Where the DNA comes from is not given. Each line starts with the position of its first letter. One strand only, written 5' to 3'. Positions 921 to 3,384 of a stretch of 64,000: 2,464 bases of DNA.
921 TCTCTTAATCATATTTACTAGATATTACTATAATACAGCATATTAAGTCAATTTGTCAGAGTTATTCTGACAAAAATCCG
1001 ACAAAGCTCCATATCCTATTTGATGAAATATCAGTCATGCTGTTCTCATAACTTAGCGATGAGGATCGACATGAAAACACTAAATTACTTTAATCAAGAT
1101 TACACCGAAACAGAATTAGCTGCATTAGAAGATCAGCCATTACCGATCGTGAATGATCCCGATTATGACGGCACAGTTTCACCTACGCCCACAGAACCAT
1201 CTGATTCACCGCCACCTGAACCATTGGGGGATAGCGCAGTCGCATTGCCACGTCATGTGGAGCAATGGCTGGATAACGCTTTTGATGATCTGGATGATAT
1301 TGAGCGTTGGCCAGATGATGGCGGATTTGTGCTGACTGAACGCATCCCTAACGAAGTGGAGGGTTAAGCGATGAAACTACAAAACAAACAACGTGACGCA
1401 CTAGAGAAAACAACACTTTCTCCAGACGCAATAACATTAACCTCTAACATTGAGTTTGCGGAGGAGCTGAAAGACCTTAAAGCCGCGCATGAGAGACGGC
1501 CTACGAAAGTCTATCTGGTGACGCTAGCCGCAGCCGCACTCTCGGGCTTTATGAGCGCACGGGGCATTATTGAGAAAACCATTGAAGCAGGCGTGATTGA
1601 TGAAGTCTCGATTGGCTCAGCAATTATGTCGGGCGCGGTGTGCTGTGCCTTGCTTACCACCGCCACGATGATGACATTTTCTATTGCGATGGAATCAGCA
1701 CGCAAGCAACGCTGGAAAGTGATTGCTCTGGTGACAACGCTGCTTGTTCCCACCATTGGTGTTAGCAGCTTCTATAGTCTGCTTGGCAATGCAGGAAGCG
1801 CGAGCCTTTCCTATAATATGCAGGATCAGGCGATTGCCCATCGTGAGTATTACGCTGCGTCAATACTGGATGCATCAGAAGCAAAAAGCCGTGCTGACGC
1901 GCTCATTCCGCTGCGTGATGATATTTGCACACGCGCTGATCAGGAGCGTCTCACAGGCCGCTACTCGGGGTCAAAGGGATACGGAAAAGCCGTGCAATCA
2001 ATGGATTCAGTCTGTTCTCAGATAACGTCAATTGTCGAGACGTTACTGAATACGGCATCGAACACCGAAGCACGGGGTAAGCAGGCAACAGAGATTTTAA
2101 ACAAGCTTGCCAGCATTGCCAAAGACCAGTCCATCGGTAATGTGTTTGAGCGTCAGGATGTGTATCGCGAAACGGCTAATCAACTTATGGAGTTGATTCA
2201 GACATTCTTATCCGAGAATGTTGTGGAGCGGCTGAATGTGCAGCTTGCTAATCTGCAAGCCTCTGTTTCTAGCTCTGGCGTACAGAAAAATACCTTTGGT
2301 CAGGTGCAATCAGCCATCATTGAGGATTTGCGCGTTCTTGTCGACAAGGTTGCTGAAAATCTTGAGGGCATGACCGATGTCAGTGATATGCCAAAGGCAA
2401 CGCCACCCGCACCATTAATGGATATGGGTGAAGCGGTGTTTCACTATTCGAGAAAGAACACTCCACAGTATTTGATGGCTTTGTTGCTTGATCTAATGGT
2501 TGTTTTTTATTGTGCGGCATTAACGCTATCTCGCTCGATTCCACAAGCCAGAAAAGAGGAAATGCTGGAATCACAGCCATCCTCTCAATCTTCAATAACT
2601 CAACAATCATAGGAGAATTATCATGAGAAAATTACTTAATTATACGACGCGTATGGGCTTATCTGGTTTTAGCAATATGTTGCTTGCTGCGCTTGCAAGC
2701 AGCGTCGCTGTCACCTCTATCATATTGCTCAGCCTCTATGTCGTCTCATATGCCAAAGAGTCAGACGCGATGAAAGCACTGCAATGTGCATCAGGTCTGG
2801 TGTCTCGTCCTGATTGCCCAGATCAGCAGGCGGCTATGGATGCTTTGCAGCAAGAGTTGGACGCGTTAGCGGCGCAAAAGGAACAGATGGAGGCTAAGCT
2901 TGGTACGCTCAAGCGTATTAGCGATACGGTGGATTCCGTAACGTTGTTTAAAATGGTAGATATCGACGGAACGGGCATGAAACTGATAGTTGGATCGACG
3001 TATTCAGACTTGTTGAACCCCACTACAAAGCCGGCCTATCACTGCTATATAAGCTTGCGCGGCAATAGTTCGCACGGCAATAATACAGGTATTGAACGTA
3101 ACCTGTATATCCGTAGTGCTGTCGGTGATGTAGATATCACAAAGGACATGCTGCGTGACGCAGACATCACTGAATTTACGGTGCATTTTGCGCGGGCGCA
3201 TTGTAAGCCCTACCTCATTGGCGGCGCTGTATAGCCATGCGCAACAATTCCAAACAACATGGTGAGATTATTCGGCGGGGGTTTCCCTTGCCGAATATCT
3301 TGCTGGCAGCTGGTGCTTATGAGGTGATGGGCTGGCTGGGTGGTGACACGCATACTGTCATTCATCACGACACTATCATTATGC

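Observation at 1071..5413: Tightly coupled orf98-orf413-orf203-T4CP-orf92 operon: a coupling ATPase embedded among unrecognised membrane and coiled-coil partners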

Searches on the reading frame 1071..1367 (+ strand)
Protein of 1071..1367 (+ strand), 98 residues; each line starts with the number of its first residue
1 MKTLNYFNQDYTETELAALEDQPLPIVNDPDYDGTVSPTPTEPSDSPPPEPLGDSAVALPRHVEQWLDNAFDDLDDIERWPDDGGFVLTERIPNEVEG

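Call 3: search_protein_families(library=pfam, proteins=[window:1071-1367:+], max_evalue=0.1)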
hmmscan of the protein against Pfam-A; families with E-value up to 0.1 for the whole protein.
window:1071-1367:+ (98 aa): 0 families

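Call 7: search_protein_families(library=ncbifam, proteins=[window:1071-1367:+], max_evalue=0.1)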
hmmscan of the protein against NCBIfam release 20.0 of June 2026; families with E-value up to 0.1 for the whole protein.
window:1071-1367:+ (98 aa): 0 families

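Call 29: search_protein_families(library=padloc, proteins=[window:1071-1367:+], max_evalue=0.01)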
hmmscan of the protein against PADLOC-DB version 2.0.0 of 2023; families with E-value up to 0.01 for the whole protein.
window:1071-1367:+ (98 aa): 0 families

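Call 93: search_protein_families(library=phrogs, proteins=[window:1071-1367:+], max_evalue=0.01)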
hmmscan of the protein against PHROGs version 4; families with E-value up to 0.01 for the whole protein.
window:1071-1367:+ (98 aa): 0 families

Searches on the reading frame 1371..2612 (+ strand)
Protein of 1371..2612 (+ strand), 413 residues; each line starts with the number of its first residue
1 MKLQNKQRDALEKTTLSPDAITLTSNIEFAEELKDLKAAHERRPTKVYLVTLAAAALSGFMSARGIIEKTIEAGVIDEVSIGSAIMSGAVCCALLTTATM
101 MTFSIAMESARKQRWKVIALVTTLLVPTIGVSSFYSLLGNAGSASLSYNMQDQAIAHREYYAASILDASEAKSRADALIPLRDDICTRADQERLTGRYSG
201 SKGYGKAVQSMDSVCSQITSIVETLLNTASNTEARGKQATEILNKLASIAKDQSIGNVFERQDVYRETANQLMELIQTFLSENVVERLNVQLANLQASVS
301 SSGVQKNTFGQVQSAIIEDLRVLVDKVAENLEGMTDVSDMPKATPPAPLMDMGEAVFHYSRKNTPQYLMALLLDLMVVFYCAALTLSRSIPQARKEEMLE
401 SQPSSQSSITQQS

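Call 3: search_protein_families(library=pfam, proteins=[window:1371-2612:+], max_evalue=0.1)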
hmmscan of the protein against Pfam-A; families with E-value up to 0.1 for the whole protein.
window:1371-2612:+ (413 aa): 0 families

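Call 7: search_protein_families(library=ncbifam, proteins=[window:1371-2612:+], max_evalue=0.1)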
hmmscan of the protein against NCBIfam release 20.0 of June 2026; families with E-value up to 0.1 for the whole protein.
window:1371-2612:+ (413 aa): 2 families
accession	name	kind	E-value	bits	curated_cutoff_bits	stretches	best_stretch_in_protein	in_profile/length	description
TIGR00310.1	ZPR1_znf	domain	0.036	13.4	78.3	1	208-250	95-137/192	ZPR1 zinc finger domain-containing protein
NF007878.0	PRK10582.1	equivalog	0.084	13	144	0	80-131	41-92/109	cytochrome o ubiquinol oxidase subunit IV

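Call 29: search_protein_families(library=padloc, proteins=[window:1371-2612:+], max_evalue=0.01)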
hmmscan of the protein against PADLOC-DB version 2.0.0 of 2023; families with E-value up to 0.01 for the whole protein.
window:1371-2612:+ (413 aa): 0 families

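Call 78: search_solved_structures(query=A7, max_evalue=10)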
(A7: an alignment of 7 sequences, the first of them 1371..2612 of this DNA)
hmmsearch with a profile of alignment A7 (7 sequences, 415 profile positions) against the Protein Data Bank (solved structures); distinct sequences matched with E-value up to 10: 5.
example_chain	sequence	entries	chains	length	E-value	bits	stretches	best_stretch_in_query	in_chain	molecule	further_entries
8at3_H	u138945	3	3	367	0.057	15.6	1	255-359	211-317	HAUS augmin-like complex subunit 8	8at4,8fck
9jdr_A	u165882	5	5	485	1.3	11.2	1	92-138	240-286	Auxin transporter protein 1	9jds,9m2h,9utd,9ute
9lva_A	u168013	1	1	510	1.4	11.1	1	92-138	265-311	Auxin transporter protein 1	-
9kns_A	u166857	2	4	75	3.5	9.7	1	230-276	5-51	Protein Hook homolog 3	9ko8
2d3e_A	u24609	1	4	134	4.7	9.3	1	225-280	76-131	General control protein GCN4 and Tropomyosin 1 alpha chain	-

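Call 93: search_protein_families(library=phrogs, proteins=[window:1371-2612:+], max_evalue=0.01)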
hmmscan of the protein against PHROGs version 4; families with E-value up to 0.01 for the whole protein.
window:1371-2612:+ (413 aa): 0 families

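Call 110: search_dna_similar(query=window:1371-2612:+, collection=plasmids, mode=protein, max_evalue=0.01, max_rows=10)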
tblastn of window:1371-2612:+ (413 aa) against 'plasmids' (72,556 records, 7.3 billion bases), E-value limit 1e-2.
No match.

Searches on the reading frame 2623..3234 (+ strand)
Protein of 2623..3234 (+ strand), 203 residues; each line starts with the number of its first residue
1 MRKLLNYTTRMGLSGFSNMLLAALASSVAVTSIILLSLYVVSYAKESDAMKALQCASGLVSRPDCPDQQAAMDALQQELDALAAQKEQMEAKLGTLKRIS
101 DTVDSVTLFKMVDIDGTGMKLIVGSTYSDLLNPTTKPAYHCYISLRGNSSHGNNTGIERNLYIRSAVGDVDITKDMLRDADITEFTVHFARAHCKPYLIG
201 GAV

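Call 3: search_protein_families(library=pfam, proteins=[window:2623-3234:+], max_evalue=0.1)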
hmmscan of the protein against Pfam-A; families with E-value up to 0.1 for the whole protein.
window:2623-3234:+ (203 aa): 2 families
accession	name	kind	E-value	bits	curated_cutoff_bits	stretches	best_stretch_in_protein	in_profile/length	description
PF01920.25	Prefoldin_2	-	0.027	14.9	27.6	1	68-106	3-41/106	Prefoldin subunit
PF23246.1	CC_CDK5RAP2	-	0.045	14.4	27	1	56-97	71-112/125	CDK5 regulatory subunit-associated protein 2-like, coiled coil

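Call 7: search_protein_families(library=ncbifam, proteins=[window:2623-3234:+], max_evalue=0.1)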
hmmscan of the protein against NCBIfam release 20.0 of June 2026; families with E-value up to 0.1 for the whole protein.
window:2623-3234:+ (203 aa): 2 families
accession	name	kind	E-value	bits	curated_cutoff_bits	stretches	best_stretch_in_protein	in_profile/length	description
TIGR02338.1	gimC_beta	equivalog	0.031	14.3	73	1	68-107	8-51/110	prefoldin subunit beta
NF045883.1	PIPSynth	equivalog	0.052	13.2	170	1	25-64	111-150/197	phosphatidylinositol phosphate synthase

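Call 29: search_protein_families(library=padloc, proteins=[window:2623-3234:+], max_evalue=0.01)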
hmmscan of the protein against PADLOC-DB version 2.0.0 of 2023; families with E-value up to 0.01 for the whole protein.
window:2623-3234:+ (203 aa): 0 families

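Call 38: search_solved_structures(query=window:2623-3234:+, max_evalue=10)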
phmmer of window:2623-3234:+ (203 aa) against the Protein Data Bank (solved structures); distinct sequences matched with E-value up to 10: 2.
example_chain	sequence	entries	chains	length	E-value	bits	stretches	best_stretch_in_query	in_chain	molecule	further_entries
8z59_A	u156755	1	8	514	0.27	14.2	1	49-108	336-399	Bilirubin oxidase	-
6e8d_A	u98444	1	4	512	1.7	11.5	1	147-179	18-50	Beta sliding clamp,DNA mismatch repair protein MutL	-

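Call 75: predict_structure(protein=window:2623-3234:+)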
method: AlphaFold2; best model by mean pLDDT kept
length: 203 residues; sequences in the alignment: 1
mean_pLDDT: 53.4   pTM: 0.27
mean pLDDT of the five models: 53.4, 47.3, 46.3, 45.8, 43.8
residues with pLDDT >= 90: 0; 70-90: 11; 50-70: 121; < 50: 71
segments of 3 or more residues with pLDDT < 50: 1-5, 7-12, 103-106, 127-132, 134-142, 154-156, 164-169, 186-203
pLDDT, mean of each block of 10 residues (from residue 1): 44 53 58 62 52 56 58 71 73 59 50 52 51 47 52 51 49 57 48 35 25
secondary structure, 60 per line:
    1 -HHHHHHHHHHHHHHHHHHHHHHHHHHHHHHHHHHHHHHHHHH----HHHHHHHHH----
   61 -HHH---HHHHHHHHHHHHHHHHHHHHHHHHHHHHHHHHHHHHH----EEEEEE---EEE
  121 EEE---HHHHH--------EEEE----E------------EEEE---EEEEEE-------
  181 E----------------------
elements in order: H2-43 H48-56 H68-104 E109-114 E118-123 H127-131 E140-143 E161-164 E168-173

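Call 77: search_solved_structures(query=A5, max_evalue=10)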
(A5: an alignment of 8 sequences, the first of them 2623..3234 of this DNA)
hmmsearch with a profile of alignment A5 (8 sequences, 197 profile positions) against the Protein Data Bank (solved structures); distinct sequences matched with E-value up to 10: 52.
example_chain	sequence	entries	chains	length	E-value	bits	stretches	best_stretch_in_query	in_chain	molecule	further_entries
5vpa_A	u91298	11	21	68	0.11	15.1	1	62-104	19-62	Protein fosB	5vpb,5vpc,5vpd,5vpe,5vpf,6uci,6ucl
9oc3_F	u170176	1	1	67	0.14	14.7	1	62-104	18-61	Protein FosB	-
3h5g_A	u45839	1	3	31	0.27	13.8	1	70-96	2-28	COIL SER L16D-Pen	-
6q22_A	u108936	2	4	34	0.32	13.5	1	70-96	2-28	Coiled-coil Trimer with Glu:Aminobutyric acid:Lys Triad | peptide with Glu:Ala:Lys triad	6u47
4v6w_Ch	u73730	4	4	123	0.33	13.5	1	61-130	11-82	60S ribosomal protein L35 | FI02809p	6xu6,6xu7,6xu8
6v50_A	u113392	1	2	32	0.33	13.5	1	70-96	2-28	Coiled-coil Trimer with Glu:Ser:Lys Triad with K7A mutation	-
1cos_A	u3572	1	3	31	0.54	12.8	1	70-96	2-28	COILED SERINE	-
5k92_A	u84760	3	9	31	0.59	12.7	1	70-96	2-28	Apo-(CSL16C)3 | Zn(II)Cl(CoilSer L16(DCY))3 2- | Apo-(CoilSer L16(DCY))3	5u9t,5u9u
3h5f_A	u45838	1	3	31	0.65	12.5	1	70-96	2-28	COIL SER L16L-Pen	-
6egn_A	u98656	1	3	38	0.68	12.5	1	72-97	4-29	Hg(II)(GRAND CoilSerL16CL19(DLE))3-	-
6v4y_A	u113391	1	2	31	0.74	12.4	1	70-96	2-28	Coiled-coil Trimer with Glu:Tyr:Lys Triad with a K7A mutation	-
5kb0_A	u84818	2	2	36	0.75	12.3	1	71-102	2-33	Pb(II)Zn(II)(GRAND Coil Ser-L16CL30H)3+ | Hg(II)Zn(II)(GRAND Coil Ser-L16CL30H)3+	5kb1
6egl_A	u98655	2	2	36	0.82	12.2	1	68-95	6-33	Apo-(GRAND CoilSerL12(DLE)L16C)3 | Apo-(GRAND CoilSerL16CL19(DLE))3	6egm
6ovv_A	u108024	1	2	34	0.86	12.1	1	70-96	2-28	Coiled-coil Trimer with Glu:4-pyridinylalanine:Lys Triad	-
7a4y_D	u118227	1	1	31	0.96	12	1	72-96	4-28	Coiled-coil P6 peptide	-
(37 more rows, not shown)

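Call 93: search_protein_families(library=phrogs, proteins=[window:2623-3234:+], max_evalue=0.01)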
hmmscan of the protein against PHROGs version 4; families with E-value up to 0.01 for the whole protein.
window:2623-3234:+ (203 aa): 0 families
